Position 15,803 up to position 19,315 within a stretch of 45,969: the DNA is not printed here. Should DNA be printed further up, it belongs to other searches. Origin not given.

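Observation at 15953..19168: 1071-aa coiled-coil protein built on an exact 74-residue (222-nt) lattice marked by eight equally spaced Trp codons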

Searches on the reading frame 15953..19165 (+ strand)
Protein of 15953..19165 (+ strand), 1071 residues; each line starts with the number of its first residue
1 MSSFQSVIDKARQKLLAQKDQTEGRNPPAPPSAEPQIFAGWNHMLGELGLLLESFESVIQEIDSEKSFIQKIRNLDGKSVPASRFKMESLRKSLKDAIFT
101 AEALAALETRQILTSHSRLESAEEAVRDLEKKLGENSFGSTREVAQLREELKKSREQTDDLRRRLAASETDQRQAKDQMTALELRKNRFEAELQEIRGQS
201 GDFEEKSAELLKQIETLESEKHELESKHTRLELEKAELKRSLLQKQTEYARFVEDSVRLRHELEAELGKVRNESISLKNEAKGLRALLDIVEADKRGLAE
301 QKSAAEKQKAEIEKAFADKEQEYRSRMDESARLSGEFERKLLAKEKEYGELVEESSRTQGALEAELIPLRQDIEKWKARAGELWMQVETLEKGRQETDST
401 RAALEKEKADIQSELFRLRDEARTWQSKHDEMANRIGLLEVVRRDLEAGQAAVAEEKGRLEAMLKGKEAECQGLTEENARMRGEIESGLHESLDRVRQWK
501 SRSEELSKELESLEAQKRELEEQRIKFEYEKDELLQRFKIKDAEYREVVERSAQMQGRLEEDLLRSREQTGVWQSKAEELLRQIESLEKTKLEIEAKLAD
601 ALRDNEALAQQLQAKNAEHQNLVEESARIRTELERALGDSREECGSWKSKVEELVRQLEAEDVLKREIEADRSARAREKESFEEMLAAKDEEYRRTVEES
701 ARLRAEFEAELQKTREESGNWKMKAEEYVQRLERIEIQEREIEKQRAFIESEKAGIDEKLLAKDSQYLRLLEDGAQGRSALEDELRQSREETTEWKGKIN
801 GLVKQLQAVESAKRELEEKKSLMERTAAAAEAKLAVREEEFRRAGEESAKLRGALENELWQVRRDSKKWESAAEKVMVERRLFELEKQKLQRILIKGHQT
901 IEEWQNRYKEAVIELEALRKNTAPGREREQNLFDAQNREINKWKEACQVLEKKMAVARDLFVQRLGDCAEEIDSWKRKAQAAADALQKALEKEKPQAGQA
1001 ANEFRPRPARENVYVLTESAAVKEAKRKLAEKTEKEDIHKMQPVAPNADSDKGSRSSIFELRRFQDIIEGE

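Call 4: search_protein_families(library=pfam, proteins=[window:15953-19165:+], max_evalue=1)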
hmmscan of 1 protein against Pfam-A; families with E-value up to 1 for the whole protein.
window:15953-19165:+ (1071 aa): 1 family
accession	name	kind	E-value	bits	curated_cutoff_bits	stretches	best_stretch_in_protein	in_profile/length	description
PF05791.16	Bacillus_HBL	-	0.25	11.6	29.1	1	405-486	97-175/177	Bacillus haemolytic enterotoxin (HBL)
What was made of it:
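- On SMC / Rad50-like: No SMC_N or AAA Pfam hit (call 4). No hinge domain was found (call 4).
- On Scy / FilP / DivIVA-like: No DivIVA Pfam hit at E <= 1 (call 4).
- On Intermediate-filament-like (crescentin-type CCRP): No Pfam hit (call 4).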

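Call 5: search_protein_families(library=ncbifam, proteins=[window:15953-19165:+], max_evalue=1)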
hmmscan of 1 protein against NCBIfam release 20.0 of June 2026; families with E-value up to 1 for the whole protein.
window:15953-19165:+ (1071 aa): 5 families
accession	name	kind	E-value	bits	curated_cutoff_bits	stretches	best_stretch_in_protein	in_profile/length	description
TIGR02168.1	SMC_prok_B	equivalog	1.8e-11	42.6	567.35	4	87-364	202-477/1181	chromosome segregation protein SMC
TIGR02169.1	SMC_prok_A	equivalog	4.8e-06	24.6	729.4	3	59-322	240-503/1165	chromosome segregation protein SMC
TIGR04523.1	Mplasa_alph_rch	subfamily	3.6e-05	21.9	270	3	341-477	491-632/745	helix-rich protein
NF010513.0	PRK13922.12-3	equivalog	0.024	14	380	1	219-301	52-133/305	rod shape-determining protein MreC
NF002572.0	PRK02224.1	equivalog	0.12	10.6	1087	2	52-242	253-442/888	DNA double-strand break repair ATPase Rad50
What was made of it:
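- On SMC / Rad50-like: TIGR02168 scores 42.6 bits against a 567-bit cutoff, matching model positions 202-477 (arm) only (call 5).
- No hinge or head domains are present (calls 4, 5).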

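Call 7: find_homologous_proteins(query=window:15953-19165:+, max_evalue=0.001)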
Query window:15953-19165:+ (1071 aa): 2 proteins with E <= 0.001 among 8000 candidates.
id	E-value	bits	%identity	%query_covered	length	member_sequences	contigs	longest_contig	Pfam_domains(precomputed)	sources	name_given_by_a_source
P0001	0.0e+0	2170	100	100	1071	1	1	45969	-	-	-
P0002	1.2e-8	52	22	38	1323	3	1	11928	-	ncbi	-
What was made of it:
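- Tried and rejected: The full-length query found only P0002 (call 7).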

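Call 9: find_encoding_contigs(protein=P0001, flank=2000, max_places=5)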
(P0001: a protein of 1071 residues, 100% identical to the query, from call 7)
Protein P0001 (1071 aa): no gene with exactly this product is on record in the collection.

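Call 10: find_encoding_contigs(protein=P0002, flank=10000, max_places=5)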
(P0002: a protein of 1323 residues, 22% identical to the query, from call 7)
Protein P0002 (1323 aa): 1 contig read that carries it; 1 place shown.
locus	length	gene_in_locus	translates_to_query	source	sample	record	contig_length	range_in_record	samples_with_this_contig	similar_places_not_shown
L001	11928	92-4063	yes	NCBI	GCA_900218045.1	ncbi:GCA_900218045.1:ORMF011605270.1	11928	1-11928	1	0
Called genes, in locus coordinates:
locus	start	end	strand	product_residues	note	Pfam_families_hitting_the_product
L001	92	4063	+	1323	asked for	-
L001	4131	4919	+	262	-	PF00072:Response_reg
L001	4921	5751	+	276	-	PF00571:CBS, PF07238:PilZ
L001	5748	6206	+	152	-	-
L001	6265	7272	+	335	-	PF00072:Response_reg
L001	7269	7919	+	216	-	PF13620:CarboxypepD_reg (weak)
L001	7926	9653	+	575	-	PF00672:HAMP, PF00211:Guanylate_cyc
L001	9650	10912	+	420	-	-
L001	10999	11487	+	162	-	PF01471:PG_binding_1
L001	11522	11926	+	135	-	?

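Call 39: find_related_loci(query=A4, collection=metagenome_contigs, flank=8000)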
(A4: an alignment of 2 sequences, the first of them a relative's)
Query A4 (1071 aa) in metagenome_contigs; peptide patterns used: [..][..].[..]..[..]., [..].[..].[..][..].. (x = any residue, [..] = any of these).
600 stretches matched a pattern (row limit reached: there are more); 1 encode a relative of the query (tblastn E <= 1e-3); 1 distinct loci.
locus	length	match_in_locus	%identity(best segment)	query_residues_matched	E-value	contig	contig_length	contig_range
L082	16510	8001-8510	30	143-319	3e-6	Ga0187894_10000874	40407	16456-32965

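Call 42: find_homologous_proteins(query=P0002, max_evalue=0.01)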
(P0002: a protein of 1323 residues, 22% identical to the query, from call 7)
Query P0002 (1323 aa): 1 proteins with E <= 0.01 among 8000 candidates.
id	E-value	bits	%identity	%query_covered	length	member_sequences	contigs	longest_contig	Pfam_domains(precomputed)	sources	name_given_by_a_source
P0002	0.0e+0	2779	100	100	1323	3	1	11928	-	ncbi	-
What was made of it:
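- Tried and rejected: P0002 as query found only itself (call 42).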

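Call 43: list_cluster_members(proteins=[P0002])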
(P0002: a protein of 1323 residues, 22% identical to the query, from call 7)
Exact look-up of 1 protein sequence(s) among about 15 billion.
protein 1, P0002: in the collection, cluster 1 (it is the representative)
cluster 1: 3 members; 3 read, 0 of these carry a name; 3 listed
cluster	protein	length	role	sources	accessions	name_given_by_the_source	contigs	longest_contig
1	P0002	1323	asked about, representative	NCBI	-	-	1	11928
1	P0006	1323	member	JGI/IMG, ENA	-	-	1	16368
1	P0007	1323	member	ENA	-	-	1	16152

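Call 48: find_encoding_contigs(protein=P0006, flank=10000, max_places=4)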
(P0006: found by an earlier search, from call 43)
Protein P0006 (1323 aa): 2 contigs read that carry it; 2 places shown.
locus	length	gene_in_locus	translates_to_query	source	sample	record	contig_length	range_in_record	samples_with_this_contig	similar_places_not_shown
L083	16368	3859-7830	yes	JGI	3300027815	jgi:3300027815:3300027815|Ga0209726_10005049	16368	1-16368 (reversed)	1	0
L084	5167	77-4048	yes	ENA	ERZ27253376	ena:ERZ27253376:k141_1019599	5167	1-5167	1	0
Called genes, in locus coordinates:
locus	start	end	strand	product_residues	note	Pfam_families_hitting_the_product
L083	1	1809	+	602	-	?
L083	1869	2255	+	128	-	PF00072:Response_reg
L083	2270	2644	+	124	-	PF00072:Response_reg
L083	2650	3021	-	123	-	PF00072:Response_reg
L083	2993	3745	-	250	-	PF21842:DUF6901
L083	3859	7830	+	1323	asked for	-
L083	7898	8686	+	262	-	PF00072:Response_reg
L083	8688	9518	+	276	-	PF00571:CBS, PF07238:PilZ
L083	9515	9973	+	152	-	-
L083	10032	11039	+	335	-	PF00072:Response_reg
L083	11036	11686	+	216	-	PF13620:CarboxypepD_reg (weak)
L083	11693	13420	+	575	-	PF00672:HAMP, PF00211:Guanylate_cyc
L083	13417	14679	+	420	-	-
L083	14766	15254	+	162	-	PF01471:PG_binding_1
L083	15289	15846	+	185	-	PF14417:MEDS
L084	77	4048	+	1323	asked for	-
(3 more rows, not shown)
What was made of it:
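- The homologue sits among cytoplasmic signalling genes (call 48).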

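Call 50: predict_structure(alignment_id=A4)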
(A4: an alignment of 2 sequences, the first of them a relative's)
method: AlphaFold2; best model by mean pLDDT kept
length: 1071 residues; sequences in the alignment: 2
mean_pLDDT: 59.2   pTM: 0.25
mean pLDDT of the five models: 59.2, 54.7, 54.6, 52.8, 50.7
residues with pLDDT >= 90: 0; 70-90: 174; 50-70: 694; < 50: 203
segments of 3 or more residues with pLDDT < 50: 1-4, 17-41, 55-87, 195-210, 470-474, 567-574, 645-647, 922-925, 992-1071
pLDDT, mean of each block of 10 residues (from residue 1): 49 48 33 38 54 49 37 35 44 64 67 76 79 68 75 82 76 68 67 48 40 59 67 72 73 70 68 68 68 64 63 61 48 52 53 51 58 69 64 63 66 65 65 65 61 63 59 51 67 69 69 70 70 68 65 62 52 51 59 56 54 56 58 57 49 56 56 57 62 65 66 66 66 71 69 64 60 56 66 70 72 71 66 64 65 66 62 58 62 65 67 61 52 67 68 65 63 61 58 37 29 31 39 29 28 30 35 28
secondary structure, 60 per line:
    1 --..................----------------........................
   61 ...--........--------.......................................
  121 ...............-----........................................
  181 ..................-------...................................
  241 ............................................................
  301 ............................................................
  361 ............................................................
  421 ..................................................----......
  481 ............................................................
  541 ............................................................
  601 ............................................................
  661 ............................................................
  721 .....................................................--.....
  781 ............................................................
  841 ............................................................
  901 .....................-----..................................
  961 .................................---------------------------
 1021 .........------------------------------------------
elements in order (helices of 4 or more, strands of 3 or more residues): H3-20 H37-63 H66-73 H82-135 H141-198 H206-470 H475-773 H776-921 H927-993 H1021-1029
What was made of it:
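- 15953..19168 (+): Whole gene: 1071-aa acidic protein (124 kDa, pI 5.4), cytoplasmic and all-helical. AF2 predicts nearly all helix (call 50).
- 15953..16423 (+): N-terminal region, aa 1-157. It holds a conserved amphipathic helix (aa 3-20), a Pro-rich linker, and a conserved W41/GEL...FE block. Helices 82-135 and 141-198 may form a helical hairpin. AF2 secondary structure, with pLDDT 64-82 for aa 90-190 (call 50).
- On SMC / Rad50-like: AF2 places low-confidence breaks at 471-474 and 774-775 (call 50).
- The full-length AF2 model has low confidence (pLDDT 59, alignment depth 2; call 50). The N-terminal helices 82-135 and 141-198 may form a second hairpin (call 50). AF2 breaks the rod at 471-474 and 774-775 (call 50). 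The AF2 breaks are low-confidence and sit at non-conserved Gly residues (call 50).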

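Call 55: search_protein_families(library=padloc, proteins=[window:15953-19165:+], max_evalue=0.01)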
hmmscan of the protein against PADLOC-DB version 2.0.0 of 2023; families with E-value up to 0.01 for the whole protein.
window:15953-19165:+ (1071 aa): 3 families
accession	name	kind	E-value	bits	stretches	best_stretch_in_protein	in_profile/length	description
PDLC02667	DndD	-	3.9e-05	20.6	1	787-1037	203-452/657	DndD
PDLC03861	LmuB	-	4.9e-05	19.5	1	119-364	712-952/1213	-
PDLC02756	PbeC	-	0.00052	17.1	1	787-1037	204-454/643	PbeC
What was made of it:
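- Closest known: SMC / Rad50 / DndD-type coiled-coil arms. Same: The only database hits are weak, from these families' coiled-coil arms (TIGR02168 at 42.6 bits; DndD and LmuB at about 20 bits; calls 5, 55).
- Closest known: SMC / Rad50 / DndD-type coiled-coil arms. Different: The hits cover only arm regions (calls 4, 5, 55).
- Tried and rejected: The PADLOC hits (DndD, LmuB, PbeC at about 20 bits) and NCBIfam SMC hits were rejected as coiled-coil arm noise (calls 5, 55).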

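Call 56: search_protein_families(library=phrogs, proteins=[window:15953-19165:+], max_evalue=0.01)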
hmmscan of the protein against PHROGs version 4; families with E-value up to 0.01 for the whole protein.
window:15953-19165:+ (1071 aa): 0 families

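Call 58: search_dna_similar(query=window:15953-19165:+, collection=phages, mode=protein, max_evalue=0.001, max_rows=8)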
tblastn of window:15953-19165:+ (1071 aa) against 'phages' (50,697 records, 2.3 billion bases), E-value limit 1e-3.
No match.

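Call 59: search_dna_similar(query=window:15953-19165:+, collection=plasmids, mode=protein, max_evalue=0.001, max_rows=8)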
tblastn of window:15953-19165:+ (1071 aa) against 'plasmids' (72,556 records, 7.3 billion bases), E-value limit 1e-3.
No match.
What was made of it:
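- Tried and rejected: tblastn against phages and plasmids found nothing (calls 58, 59).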

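Call 60: find_related_loci(query=A4, collection=viral_contigs, flank=5000)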
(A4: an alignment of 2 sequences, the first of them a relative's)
Query A4 (1071 aa) in viral_contigs; peptide patterns used: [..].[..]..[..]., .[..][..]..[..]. (x = any residue, [..] = any of these).
600 stretches matched a pattern, but none encodes a relative of the query by tblastn (E <= 1e-3).
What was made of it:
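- On Phage tape-measure protein: No PHROGs hit (call 56). tblastn found nothing in 50,697 phage records (call 58) or in IMG/VR (call 60).
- Tried and rejected: Viral contigs gave none (call 60).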
